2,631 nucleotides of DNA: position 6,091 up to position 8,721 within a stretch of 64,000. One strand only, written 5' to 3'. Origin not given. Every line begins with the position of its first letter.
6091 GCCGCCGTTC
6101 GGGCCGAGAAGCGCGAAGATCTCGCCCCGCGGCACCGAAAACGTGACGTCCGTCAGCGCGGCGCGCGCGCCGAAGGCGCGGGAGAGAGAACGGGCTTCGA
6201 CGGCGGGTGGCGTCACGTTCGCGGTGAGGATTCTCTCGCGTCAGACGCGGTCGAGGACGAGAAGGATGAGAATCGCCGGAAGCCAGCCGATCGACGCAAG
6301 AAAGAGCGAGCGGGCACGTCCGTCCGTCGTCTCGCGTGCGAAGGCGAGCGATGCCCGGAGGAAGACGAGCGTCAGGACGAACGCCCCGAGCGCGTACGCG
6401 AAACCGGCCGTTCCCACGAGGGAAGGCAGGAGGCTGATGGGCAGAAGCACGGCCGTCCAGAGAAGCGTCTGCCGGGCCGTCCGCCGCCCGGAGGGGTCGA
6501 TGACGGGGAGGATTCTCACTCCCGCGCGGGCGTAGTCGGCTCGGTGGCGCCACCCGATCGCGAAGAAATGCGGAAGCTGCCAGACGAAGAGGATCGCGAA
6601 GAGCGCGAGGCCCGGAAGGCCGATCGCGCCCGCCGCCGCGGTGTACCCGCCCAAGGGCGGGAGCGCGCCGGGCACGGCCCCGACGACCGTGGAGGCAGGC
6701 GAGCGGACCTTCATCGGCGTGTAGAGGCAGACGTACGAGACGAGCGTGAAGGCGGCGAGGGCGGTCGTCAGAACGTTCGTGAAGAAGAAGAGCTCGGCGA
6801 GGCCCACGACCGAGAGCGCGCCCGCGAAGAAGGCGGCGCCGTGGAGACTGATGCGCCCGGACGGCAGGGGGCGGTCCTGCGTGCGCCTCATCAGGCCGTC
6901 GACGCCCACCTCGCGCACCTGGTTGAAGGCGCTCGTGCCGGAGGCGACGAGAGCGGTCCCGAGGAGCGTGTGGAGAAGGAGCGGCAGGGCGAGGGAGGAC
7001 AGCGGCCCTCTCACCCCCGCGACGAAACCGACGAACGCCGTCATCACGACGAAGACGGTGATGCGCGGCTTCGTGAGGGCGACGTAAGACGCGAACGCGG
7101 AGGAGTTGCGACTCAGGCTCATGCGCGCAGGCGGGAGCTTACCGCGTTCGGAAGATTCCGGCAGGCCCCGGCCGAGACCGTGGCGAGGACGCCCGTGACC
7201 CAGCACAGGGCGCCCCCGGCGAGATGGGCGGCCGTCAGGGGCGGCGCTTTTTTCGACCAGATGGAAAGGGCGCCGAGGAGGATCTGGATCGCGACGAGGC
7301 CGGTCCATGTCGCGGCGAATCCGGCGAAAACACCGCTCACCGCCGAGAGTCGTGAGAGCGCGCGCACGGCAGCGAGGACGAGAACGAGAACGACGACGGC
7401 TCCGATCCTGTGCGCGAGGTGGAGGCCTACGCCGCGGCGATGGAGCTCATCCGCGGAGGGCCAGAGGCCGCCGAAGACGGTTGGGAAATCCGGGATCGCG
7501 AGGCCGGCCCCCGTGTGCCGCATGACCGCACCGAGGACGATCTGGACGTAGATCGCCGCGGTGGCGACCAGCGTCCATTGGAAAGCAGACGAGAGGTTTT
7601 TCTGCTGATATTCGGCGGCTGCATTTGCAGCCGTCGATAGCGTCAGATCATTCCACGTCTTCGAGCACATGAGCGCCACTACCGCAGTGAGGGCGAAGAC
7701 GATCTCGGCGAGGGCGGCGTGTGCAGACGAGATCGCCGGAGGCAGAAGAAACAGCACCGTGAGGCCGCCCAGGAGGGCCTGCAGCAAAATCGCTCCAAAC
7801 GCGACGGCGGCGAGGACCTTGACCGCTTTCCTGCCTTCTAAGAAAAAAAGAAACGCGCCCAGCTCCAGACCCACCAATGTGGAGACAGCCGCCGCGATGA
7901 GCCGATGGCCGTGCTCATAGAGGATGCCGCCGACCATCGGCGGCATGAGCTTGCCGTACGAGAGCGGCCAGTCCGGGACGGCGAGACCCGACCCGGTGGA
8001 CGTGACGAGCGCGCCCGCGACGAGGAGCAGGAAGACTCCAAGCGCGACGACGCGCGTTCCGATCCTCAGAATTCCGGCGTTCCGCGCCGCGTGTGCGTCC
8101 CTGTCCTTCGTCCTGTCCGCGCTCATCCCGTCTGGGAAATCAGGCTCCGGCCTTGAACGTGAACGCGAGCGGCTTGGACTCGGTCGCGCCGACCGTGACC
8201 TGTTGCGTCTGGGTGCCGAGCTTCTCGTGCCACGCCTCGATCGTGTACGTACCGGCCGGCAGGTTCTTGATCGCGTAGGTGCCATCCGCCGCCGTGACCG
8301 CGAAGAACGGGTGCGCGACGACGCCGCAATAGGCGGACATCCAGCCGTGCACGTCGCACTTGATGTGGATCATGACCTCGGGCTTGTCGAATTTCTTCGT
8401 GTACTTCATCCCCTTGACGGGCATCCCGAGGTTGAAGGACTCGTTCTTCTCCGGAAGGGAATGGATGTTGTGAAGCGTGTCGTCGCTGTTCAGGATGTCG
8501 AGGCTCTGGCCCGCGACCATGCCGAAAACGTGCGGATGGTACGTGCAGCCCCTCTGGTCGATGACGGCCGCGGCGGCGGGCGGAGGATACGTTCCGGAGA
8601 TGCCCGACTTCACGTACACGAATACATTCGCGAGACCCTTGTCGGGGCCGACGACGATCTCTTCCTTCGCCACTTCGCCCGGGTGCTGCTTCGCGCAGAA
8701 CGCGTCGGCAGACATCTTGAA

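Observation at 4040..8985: Haem-A / cytochrome-oxidase biogenesis cluster with an ABC-2 exporter and a cupredoxin-like lipoprotein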

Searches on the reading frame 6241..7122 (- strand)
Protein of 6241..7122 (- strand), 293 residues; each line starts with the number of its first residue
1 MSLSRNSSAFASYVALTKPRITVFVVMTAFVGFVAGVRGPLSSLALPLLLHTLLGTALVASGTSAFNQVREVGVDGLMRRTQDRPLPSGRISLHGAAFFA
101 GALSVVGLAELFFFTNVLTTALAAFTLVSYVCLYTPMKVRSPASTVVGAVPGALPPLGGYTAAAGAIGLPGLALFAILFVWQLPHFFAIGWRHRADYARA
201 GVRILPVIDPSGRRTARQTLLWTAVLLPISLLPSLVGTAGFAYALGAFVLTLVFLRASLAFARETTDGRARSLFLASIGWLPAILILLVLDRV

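Call 6: search_protein_families(library=pfam, proteins=[window:6241-7122:-], max_evalue=0.01)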
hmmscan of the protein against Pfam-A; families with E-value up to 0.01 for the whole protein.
window:6241-7122:- (293 aa): 1 family
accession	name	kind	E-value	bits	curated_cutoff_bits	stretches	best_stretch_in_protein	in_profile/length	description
PF01040.23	UbiA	-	2.5e-49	168.2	34.2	1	25-278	1-250/250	UbiA prenyltransferase family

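Call 9: search_protein_families(library=ncbifam, proteins=[window:6241-7122:-], max_evalue=0.01)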
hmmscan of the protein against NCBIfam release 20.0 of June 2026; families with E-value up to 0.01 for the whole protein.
window:6241-7122:- (293 aa): 18 families
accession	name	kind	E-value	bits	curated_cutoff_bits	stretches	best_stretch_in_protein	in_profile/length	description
TIGR01473.1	cyoE_ctaB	equivalog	2e-78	264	210.3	1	12-291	2-280/281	heme o synthase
NF003349.0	PRK04375.1-2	equivalog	6.1e-62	209.6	246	1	6-293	21-311/318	heme o synthase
NF003348.0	PRK04375.1-1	equivalog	5.1e-53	180.4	285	1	10-291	3-282/292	heme o synthase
TIGR01474.1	ubiA_proteo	equivalog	2.8e-11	43.4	275.45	1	45-254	39-244/282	4-hydroxybenzoate octaprenyltransferase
NF009523.0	PRK12884.1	equivalog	2e-10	40.3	269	1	27-276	17-261/279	prenyltransferase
NF009521.0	PRK12882.1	equivalog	2.4e-09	36.9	296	1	10-274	5-262/280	geranylgeranylglycerol-phosphate geranylgeranyltransferase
NF009524.0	PRK12886.1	equivalog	5e-09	35.9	387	1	11-207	9-200/291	prenyltransferase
TIGR01475.1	ubiA_other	subfamily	8.5e-07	28.7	180.8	1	11-173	3-157/282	UbiA-like polyprenyltransferase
NF041585.1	MqnP_Cj_Hp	exception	1.4e-06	28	375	1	21-179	12-170/281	menaquinone biosynthesis prenyltransferase MqnP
NF005742.0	PRK07566.1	equivalog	1.5e-06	27.6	313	1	6-142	24-159/315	chlorophyll synthase ChlG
NF035940.1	prenyl_rel_EboC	equivalog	1.7e-06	27.7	250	1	43-134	36-122/292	UbiA-like protein EboC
NF009515.0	PRK12874.1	equivalog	8.9e-06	25.3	392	1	22-178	20-176/291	4-hydroxybenzoate polyprenyltransferase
NF009609.0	PRK13106.1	equivalog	4.4e-05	23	349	1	6-165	11-165/301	prenyltransferase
TIGR01476.1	chlor_syn_BchG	subfamily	0.00018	21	212.3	1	16-140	6-130/283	(bacterio)chlorophyll synthase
NF008977.0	PRK12324.1-2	equivalog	0.0006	19.3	234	1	50-128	40-118/297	decaprenyl-phosphate phosphoribosyltransferase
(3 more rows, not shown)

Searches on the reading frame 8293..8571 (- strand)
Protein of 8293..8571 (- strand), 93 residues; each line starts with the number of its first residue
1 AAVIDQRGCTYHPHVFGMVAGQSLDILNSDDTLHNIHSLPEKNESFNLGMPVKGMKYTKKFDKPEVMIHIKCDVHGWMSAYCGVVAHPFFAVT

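Call 55: search_protein_families(library=pfam, proteins=[window:8293-8571:-], max_evalue=10)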
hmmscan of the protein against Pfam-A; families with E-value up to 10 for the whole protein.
seq(93 aa): 0 families

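Call 73: search_solved_structures(query=window:8293-8571:-, max_evalue=10, show_alignments=4)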
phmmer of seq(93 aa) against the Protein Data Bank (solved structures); distinct sequences matched with E-value up to 10: 3.
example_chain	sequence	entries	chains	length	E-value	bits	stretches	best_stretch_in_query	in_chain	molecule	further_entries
9cck_A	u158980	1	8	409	0.12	15.8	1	11-80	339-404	Copper-containing nitrite reductase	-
8b6f_BU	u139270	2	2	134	1.5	12.3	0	22-54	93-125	NDUTT16 | NDUTT11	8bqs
8gym_tg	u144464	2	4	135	1.5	12.3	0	22-54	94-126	NDUTT16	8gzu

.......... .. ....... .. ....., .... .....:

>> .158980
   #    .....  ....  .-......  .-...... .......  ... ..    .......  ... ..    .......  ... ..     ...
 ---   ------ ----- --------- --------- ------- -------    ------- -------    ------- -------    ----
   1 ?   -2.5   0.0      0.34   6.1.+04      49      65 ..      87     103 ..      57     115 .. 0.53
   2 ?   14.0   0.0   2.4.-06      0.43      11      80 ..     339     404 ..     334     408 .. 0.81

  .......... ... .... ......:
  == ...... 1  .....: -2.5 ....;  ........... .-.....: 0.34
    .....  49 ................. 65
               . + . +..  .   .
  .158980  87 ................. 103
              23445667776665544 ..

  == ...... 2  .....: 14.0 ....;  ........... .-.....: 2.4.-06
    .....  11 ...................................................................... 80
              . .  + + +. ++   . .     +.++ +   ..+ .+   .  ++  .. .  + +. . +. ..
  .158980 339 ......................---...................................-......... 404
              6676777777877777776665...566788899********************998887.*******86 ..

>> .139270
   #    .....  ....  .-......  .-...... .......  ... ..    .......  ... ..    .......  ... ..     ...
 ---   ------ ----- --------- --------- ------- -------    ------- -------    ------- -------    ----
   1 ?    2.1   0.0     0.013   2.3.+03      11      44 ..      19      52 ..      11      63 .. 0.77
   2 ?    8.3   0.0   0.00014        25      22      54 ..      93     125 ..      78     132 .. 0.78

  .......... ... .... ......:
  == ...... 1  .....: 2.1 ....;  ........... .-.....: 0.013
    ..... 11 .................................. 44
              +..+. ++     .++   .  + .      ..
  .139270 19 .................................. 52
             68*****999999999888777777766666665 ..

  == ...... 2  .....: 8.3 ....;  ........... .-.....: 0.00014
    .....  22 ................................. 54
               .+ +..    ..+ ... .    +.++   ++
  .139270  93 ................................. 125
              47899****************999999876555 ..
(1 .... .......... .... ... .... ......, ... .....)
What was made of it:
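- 8338..8472 (-): Putative type-1 copper ligands: His172 (8470-8472, in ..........), Cys210 (8356-8358), His213 (8347-8349) and Met216 (8338-8340). A weak match aligns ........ with CTLHPWM of the cupredoxin domain of 9cck_A (call 73).
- On Type-1 (blue) copper cupredoxin: They align to the CTLHPWM loop of 9cck_A (call 73).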
